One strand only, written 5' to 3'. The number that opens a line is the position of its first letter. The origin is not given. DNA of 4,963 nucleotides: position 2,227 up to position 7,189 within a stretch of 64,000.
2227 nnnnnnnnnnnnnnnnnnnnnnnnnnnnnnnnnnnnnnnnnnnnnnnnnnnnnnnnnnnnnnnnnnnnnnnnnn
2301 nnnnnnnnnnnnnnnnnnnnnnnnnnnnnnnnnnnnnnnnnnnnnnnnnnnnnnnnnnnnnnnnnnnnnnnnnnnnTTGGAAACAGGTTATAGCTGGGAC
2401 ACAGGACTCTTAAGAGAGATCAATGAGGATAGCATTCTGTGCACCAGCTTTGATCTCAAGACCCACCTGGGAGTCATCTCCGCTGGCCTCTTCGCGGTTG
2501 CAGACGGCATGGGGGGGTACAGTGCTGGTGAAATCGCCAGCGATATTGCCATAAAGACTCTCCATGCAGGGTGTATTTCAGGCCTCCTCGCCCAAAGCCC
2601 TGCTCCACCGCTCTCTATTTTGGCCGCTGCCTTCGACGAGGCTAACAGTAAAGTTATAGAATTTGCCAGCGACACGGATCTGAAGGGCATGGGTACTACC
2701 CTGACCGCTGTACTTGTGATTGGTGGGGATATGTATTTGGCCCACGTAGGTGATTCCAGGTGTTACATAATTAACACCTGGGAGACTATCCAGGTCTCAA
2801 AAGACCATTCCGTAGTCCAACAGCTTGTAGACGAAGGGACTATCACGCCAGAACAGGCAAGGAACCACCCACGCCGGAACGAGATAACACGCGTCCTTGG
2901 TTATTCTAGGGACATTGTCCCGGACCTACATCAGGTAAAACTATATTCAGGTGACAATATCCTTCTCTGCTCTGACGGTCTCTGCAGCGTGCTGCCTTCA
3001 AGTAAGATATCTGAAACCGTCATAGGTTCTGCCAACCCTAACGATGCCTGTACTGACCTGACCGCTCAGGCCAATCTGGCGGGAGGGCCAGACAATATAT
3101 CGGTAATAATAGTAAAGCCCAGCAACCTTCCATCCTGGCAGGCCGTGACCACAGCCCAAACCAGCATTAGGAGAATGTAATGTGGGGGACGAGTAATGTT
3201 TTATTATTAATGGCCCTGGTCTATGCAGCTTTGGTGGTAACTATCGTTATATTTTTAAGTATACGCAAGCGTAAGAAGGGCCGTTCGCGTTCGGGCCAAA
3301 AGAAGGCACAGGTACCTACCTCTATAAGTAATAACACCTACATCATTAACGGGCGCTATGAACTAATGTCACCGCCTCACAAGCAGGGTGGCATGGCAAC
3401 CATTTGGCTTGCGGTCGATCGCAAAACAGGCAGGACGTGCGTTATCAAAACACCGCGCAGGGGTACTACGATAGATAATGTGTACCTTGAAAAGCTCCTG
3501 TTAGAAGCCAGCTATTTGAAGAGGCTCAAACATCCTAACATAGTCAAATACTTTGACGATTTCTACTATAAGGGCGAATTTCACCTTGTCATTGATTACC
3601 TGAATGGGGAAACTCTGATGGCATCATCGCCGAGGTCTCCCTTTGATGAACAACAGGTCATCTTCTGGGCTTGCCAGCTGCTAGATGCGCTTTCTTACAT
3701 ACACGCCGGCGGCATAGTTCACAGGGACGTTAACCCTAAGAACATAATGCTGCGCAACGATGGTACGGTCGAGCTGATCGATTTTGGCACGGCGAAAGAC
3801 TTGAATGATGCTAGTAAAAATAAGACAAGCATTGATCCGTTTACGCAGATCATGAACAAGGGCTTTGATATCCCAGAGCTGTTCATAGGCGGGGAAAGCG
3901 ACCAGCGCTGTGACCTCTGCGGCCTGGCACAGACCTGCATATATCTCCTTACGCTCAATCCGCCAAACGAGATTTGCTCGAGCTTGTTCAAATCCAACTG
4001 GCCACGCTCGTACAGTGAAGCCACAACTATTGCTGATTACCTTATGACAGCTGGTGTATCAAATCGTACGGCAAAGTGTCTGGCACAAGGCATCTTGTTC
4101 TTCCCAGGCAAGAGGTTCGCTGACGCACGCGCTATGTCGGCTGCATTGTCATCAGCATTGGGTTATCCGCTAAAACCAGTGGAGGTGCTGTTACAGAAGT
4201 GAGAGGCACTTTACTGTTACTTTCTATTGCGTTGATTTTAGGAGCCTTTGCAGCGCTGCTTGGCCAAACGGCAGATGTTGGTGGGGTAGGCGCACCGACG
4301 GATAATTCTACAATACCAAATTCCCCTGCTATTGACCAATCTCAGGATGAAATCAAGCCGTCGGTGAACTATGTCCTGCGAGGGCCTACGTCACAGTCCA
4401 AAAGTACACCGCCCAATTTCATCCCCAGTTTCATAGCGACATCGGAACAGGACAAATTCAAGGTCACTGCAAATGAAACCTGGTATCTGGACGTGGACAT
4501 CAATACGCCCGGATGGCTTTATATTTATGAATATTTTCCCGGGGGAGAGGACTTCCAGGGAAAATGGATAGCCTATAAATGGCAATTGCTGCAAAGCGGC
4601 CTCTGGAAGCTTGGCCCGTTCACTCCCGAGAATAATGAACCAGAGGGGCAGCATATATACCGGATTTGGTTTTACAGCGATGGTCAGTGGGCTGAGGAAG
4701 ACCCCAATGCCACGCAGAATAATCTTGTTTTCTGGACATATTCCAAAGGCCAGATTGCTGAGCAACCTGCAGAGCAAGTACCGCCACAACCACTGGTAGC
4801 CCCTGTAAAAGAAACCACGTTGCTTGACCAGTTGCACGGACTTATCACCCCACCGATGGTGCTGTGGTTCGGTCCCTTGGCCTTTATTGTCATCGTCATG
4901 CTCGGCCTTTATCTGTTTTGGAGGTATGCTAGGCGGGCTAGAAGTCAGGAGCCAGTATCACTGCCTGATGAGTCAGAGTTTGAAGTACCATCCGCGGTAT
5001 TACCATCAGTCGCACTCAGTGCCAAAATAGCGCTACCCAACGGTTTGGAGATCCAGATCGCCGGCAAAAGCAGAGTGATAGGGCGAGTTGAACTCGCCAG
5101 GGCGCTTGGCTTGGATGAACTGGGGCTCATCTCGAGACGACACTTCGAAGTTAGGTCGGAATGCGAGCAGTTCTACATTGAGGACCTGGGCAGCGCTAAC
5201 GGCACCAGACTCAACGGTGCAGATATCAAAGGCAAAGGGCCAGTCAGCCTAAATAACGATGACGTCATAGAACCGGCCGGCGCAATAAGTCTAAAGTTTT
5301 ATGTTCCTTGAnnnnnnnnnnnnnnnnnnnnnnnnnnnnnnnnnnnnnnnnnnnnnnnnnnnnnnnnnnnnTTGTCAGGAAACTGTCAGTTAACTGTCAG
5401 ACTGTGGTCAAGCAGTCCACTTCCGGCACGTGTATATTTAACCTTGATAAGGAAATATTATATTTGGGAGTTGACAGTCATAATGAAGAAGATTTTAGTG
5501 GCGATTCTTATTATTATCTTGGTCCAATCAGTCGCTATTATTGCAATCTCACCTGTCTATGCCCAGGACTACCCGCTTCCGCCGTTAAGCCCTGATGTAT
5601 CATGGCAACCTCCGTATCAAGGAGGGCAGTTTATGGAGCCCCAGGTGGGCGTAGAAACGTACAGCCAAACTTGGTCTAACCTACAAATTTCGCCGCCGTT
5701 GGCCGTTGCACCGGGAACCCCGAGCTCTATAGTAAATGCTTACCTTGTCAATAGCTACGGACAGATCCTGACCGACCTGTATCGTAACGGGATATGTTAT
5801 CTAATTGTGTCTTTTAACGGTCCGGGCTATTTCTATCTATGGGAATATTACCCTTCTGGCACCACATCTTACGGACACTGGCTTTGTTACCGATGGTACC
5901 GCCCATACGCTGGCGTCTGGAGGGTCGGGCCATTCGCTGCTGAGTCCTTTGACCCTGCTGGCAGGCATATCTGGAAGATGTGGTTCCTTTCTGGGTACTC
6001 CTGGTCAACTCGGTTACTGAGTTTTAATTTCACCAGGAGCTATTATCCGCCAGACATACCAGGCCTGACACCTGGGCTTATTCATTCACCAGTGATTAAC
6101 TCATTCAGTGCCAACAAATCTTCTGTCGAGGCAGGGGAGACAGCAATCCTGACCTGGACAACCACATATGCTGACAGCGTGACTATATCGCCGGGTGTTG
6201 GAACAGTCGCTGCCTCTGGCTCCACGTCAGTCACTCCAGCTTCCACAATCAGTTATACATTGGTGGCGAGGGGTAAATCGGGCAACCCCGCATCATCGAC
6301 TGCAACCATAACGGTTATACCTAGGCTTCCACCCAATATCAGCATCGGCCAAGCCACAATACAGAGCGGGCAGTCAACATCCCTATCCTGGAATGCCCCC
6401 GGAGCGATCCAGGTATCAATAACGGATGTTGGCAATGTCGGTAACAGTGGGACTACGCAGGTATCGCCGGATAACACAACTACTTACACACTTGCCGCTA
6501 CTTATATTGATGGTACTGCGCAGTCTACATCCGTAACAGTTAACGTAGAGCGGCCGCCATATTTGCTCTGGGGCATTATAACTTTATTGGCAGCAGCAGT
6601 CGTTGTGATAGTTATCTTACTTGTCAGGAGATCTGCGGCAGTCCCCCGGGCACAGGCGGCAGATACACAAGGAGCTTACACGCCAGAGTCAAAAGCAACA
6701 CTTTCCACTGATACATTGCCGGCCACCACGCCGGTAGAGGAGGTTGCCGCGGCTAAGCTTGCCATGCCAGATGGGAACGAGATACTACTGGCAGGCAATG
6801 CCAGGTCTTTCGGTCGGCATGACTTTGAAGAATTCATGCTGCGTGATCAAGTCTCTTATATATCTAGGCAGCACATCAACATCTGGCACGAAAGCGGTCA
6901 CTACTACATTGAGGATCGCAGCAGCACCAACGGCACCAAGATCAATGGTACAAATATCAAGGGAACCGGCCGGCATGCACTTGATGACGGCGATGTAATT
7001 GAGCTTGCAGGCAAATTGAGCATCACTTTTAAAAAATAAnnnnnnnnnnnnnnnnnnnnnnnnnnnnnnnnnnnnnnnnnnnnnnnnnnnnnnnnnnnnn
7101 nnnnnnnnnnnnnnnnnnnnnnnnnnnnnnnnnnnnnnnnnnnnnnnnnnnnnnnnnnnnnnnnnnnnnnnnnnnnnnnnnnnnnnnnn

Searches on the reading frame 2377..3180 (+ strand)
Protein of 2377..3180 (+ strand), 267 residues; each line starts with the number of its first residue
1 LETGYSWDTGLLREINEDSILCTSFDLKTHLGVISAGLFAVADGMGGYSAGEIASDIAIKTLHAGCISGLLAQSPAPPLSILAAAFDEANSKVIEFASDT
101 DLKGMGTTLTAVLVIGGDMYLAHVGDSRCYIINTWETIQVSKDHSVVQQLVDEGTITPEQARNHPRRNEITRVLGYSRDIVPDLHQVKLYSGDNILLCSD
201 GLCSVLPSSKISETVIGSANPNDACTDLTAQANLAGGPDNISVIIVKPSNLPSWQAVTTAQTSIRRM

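Call 66: search_protein_families(library=pfam, proteins=[window:2377-3180:+], max_evalue=1e-8)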
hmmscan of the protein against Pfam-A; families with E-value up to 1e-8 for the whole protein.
window:2377-3180:+ (267 aa): 2 families
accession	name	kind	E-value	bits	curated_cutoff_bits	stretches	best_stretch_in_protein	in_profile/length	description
PF00481.26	PP2C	-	7.5e-14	52.5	20.3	1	26-147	24-143/255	Protein phosphatase 2C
PF13672.11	PP2C_2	-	1.9e-11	44.4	24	1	38-206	26-178/209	Protein phosphatase 2C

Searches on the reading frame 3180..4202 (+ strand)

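Call 66: search_protein_families(library=pfam, proteins=[window:3180-4202:+], max_evalue=1e-8)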
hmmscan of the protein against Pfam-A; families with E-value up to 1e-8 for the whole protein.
window:3180-4202:+ (340 aa): 2 families
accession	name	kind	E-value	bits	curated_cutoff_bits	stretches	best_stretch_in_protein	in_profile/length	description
PF00069.31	Pkinase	-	3.5e-33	115.6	31.7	1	69-264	9-198/263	Protein kinase domain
PF07714.23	PK_Tyr_Ser-Thr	-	4.6e-18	65.9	23.1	1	79-215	23-159/258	Protein tyrosine and serine/threonine kinase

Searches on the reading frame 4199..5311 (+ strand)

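Call 66: search_protein_families(library=pfam, proteins=[window:4199-5311:+], max_evalue=1e-8)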
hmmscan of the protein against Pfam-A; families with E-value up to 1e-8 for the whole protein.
window:4199-5311:+ (370 aa): 1 family
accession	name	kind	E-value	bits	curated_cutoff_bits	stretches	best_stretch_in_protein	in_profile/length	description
PF00498.31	FHA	-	4.3e-11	43.5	20.7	1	310-357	17-64/67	FHA domain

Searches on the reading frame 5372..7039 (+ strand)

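Call 66: search_protein_families(library=pfam, proteins=[window:5372-7039:+], max_evalue=1e-8)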
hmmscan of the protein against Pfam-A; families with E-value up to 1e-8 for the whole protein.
window:5372-7039:+ (555 aa): 1 family
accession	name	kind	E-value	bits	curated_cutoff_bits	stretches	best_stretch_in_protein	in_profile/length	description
PF00498.31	FHA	-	3.1e-13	50.4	20.7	1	479-545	2-66/67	FHA domain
